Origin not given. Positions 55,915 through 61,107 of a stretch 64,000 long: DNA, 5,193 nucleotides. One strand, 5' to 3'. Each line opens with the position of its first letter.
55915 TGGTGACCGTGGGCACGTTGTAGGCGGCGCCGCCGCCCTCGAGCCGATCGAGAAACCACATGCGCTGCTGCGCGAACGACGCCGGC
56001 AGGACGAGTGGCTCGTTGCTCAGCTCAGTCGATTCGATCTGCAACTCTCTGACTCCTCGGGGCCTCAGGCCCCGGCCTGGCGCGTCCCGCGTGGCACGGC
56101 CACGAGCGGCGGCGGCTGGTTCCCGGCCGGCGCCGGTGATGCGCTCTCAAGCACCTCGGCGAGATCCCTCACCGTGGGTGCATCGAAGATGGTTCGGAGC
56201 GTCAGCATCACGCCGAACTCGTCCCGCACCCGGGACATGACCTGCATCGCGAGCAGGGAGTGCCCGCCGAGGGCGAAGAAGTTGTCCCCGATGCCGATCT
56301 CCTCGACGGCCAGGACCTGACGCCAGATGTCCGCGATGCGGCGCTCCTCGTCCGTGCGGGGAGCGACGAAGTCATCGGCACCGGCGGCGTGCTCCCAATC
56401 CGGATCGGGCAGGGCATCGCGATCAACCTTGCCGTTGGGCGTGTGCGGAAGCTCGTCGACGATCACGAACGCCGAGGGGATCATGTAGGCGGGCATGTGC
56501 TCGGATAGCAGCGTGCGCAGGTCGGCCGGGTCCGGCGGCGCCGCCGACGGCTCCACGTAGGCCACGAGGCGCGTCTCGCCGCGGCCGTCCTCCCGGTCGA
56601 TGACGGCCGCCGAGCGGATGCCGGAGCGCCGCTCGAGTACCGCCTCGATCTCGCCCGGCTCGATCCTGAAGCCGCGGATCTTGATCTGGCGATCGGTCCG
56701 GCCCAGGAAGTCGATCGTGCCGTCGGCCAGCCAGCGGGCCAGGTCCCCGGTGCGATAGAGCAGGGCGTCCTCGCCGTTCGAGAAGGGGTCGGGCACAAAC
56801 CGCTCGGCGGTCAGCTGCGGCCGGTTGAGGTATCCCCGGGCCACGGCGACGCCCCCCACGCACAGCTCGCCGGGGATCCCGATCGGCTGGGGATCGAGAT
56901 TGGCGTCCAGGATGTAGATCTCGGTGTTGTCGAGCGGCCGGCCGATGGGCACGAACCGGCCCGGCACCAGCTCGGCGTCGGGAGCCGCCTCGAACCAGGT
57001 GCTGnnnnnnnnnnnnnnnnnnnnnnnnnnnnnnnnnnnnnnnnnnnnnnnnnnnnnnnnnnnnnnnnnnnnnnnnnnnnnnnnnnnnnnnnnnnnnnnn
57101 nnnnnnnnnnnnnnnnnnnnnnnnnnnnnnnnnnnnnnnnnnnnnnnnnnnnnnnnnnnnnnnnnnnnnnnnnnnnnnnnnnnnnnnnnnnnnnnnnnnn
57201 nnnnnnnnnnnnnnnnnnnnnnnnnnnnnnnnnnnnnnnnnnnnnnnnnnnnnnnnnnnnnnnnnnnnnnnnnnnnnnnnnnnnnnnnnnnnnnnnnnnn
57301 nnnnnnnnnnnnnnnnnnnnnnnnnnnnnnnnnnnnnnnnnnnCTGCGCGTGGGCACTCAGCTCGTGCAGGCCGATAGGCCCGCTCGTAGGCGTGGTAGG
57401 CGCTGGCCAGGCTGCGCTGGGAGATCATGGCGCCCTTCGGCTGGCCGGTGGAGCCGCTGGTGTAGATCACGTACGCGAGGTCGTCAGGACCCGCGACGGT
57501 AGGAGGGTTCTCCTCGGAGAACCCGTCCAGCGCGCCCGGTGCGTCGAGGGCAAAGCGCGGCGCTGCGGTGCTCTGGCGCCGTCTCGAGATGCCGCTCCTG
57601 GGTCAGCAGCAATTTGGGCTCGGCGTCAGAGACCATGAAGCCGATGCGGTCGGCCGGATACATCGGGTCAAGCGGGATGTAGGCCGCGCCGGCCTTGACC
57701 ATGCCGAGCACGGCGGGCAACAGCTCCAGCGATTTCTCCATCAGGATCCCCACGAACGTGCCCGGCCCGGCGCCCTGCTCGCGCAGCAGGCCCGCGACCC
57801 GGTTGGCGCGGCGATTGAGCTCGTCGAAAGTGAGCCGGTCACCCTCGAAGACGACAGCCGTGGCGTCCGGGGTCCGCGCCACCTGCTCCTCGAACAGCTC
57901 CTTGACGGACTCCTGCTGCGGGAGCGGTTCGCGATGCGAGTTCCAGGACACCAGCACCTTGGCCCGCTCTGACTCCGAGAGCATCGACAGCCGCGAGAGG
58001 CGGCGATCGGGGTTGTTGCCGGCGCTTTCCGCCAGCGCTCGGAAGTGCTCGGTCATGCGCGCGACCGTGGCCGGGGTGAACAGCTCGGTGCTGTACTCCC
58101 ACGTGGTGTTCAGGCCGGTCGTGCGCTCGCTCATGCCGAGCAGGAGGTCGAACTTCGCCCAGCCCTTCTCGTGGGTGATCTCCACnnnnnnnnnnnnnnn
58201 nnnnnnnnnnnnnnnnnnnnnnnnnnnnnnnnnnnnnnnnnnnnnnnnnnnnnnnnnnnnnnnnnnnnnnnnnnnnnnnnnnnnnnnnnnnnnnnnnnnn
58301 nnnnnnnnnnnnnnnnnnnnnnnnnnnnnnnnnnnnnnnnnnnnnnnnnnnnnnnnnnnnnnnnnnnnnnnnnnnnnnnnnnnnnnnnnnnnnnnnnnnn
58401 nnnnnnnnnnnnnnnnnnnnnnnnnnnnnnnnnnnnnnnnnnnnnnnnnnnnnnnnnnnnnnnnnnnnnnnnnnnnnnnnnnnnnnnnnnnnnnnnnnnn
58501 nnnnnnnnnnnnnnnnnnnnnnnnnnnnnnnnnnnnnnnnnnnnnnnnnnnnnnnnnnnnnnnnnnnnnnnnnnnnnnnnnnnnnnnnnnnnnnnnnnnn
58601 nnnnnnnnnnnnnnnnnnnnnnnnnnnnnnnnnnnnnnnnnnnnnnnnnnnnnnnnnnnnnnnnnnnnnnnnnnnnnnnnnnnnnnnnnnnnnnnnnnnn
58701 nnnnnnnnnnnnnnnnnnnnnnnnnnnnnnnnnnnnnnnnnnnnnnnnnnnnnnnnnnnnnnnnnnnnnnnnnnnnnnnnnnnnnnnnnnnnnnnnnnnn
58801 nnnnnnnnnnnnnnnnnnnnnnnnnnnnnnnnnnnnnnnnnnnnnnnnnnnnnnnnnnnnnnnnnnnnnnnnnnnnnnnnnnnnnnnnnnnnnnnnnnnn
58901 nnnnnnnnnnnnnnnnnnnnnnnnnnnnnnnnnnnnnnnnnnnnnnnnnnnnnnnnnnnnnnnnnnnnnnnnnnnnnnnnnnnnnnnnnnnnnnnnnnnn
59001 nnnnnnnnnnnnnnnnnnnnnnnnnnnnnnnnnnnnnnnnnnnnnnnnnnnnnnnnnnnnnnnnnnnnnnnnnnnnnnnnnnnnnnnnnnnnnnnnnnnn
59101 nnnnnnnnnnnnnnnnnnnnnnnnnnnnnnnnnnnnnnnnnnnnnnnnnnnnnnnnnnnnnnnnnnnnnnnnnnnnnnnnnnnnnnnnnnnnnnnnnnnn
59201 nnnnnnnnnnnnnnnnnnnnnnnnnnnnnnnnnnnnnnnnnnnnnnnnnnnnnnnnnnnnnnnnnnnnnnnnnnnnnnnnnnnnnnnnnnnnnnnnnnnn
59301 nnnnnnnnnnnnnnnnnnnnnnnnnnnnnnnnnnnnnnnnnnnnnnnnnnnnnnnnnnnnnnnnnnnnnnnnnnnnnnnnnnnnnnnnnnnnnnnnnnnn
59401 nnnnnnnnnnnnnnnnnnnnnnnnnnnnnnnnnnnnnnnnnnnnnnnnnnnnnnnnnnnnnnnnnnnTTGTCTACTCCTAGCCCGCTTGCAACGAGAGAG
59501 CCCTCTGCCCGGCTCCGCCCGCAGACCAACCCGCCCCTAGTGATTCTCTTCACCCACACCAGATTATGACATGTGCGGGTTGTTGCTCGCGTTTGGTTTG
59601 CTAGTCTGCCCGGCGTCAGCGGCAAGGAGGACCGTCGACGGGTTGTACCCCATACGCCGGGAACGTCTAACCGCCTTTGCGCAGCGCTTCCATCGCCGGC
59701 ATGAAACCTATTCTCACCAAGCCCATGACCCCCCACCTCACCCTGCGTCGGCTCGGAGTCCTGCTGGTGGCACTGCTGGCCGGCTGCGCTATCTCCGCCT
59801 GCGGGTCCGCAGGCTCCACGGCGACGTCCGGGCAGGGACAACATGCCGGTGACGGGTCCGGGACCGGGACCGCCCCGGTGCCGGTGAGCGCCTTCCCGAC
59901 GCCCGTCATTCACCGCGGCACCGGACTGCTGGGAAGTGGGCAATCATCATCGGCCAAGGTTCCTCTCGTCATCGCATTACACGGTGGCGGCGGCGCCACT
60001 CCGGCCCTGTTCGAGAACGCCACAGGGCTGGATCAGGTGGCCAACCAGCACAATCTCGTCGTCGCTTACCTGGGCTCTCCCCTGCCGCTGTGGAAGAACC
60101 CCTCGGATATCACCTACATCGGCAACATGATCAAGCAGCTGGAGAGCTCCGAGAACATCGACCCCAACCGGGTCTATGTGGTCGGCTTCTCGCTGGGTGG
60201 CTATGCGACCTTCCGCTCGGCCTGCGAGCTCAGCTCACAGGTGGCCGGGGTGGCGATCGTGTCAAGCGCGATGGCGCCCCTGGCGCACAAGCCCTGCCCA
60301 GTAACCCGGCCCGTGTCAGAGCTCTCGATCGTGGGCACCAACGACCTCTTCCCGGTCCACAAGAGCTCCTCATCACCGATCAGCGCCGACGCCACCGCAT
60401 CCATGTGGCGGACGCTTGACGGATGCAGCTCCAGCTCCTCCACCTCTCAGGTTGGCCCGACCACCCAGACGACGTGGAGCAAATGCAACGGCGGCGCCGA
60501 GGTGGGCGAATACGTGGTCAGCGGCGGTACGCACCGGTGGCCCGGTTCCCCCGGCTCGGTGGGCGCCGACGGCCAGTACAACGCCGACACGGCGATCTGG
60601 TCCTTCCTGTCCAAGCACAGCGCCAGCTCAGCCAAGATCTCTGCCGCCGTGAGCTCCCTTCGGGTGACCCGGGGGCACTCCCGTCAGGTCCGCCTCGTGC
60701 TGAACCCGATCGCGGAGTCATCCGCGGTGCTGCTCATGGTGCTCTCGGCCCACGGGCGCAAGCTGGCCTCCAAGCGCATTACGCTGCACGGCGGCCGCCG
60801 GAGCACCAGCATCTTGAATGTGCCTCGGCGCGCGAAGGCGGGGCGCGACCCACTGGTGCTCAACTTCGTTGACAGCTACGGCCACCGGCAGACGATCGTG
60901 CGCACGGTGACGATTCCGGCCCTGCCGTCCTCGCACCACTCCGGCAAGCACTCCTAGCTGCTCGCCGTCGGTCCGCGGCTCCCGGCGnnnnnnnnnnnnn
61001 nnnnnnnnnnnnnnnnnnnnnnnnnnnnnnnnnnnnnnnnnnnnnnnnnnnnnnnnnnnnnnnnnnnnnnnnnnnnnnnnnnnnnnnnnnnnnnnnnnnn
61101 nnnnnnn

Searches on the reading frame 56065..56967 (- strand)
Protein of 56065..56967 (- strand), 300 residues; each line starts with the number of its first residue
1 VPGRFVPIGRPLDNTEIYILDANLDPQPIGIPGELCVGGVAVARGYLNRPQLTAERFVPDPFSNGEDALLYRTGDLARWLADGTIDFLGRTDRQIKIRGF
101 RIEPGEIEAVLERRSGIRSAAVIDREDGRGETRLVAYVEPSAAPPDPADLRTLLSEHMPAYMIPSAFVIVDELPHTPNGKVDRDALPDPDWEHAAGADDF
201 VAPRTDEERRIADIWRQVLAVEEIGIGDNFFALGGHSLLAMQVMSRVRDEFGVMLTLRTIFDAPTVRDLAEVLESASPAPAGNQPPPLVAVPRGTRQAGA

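Call 7: search_protein_families(library=pfam, proteins=[window:56065-56967:-], max_evalue=0.001)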
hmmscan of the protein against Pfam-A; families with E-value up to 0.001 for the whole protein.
window:56065-56967:- (300 aa): 3 families
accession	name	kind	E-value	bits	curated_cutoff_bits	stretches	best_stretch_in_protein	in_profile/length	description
PF00550.31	PP-binding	-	6e-18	65.3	20.8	1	209-272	1-66/67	Phosphopantetheine attachment site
PF13193.12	AMP-binding_C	-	4.2e-13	50.4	24.5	1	106-180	1-76/76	AMP-binding enzyme C-terminal domain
PF00501.34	AMP-binding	-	2.4e-09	36.9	29.9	1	7-47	342-384/384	AMP-binding enzyme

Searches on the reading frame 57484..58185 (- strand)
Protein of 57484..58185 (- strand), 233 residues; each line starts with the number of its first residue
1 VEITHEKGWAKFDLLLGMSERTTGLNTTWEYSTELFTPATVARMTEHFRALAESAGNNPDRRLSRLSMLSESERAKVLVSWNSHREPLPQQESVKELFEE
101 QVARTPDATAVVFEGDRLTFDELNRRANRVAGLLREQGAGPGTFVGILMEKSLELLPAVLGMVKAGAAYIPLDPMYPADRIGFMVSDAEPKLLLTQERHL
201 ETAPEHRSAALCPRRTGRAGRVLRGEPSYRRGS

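Call 7: search_protein_families(library=pfam, proteins=[window:57484-58185:-], max_evalue=0.001)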
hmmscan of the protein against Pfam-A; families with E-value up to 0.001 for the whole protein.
window:57484-58185:- (233 aa): 2 families
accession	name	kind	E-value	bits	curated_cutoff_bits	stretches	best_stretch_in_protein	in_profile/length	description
PF00501.34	AMP-binding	-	3.3e-32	112.2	29.9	1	98-205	1-109/384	AMP-binding enzyme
PF00668.25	Condensation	-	2.1e-09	37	30.6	1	7-77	385-455/456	Condensation domain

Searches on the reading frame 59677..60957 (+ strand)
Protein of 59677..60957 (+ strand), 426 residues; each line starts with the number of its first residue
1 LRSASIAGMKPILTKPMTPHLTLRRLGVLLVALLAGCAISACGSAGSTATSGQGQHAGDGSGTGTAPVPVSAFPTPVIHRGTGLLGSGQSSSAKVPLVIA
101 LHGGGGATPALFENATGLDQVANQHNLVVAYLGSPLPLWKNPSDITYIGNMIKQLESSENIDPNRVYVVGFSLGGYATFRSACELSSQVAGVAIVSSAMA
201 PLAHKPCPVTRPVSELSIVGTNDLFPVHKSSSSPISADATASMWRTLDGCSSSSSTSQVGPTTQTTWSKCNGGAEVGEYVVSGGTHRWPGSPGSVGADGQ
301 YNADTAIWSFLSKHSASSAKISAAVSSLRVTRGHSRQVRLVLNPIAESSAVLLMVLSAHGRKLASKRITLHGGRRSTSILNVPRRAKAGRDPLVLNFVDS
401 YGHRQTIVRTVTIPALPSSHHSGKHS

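Call 7: search_protein_families(library=pfam, proteins=[window:59677-60957:+], max_evalue=0.001)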
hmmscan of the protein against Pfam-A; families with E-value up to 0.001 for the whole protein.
window:59677-60957:+ (426 aa): 2 families
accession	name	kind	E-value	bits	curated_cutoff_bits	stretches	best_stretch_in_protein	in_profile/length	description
PF02230.22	Abhydrolase_2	-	9.3e-06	26.1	23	1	145-223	87-167/217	Phospholipase/Carboxylesterase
PF12697.13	Abhydrolase_6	-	0.00031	21.9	26.3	1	98-209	1-101/217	Alpha/beta hydrolase family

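Call 45: search_protein_families(library=ncbifam, proteins=[window:59677-60957:+], max_evalue=0.01)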
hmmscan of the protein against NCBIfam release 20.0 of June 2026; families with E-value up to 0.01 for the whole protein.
window:59677-60957:+ (426 aa): 6 families
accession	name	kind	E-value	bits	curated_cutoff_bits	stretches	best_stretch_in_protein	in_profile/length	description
NF050058.1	e_dPHAscl_type1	hypoth_equivalog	2.2e-28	99.5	150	1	92-310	19-275/276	extracellular catalytic domain type 1 short-chain-length polyhydroxyalkanoate depolymerase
TIGR01840.1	esterase_phb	subfamily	3.9e-12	46.1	107.85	1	144-198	75-129/213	PHB depolymerase family esterase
NF050057.1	e_dPHAmcl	equivalog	1.1e-05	24.9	270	1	139-210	111-184/252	extracellular medium-chain-length polyhydroxyalkanoate depolymerase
NF045945.1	ProImpepLactob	equivalog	0.00011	21.9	400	1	88-200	21-133/293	proline iminopeptidase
NF050059.1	e_dPHAscl_type2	hypoth_equivalog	0.00077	18.9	280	0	159-197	4-42/305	extracellular catalytic domain type 2 short-chain-length polyhydroxyalkanoate depolymerase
NF045632.1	hydroxlase_HsaD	equivalog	0.0025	16.8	400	1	93-192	32-132/290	4,5:9,10-diseco-3-hydroxy-5,9,17-trioxoandrosta-1(10),2-diene-4-oate hydrolase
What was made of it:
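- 59677..60957 (+): Alpha/beta hydrolase (PHB-depolymerase-like esterase) on the opposite strand, conserved next to the NRPS. Pfam and NCBIfam hits (calls 7, 45).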
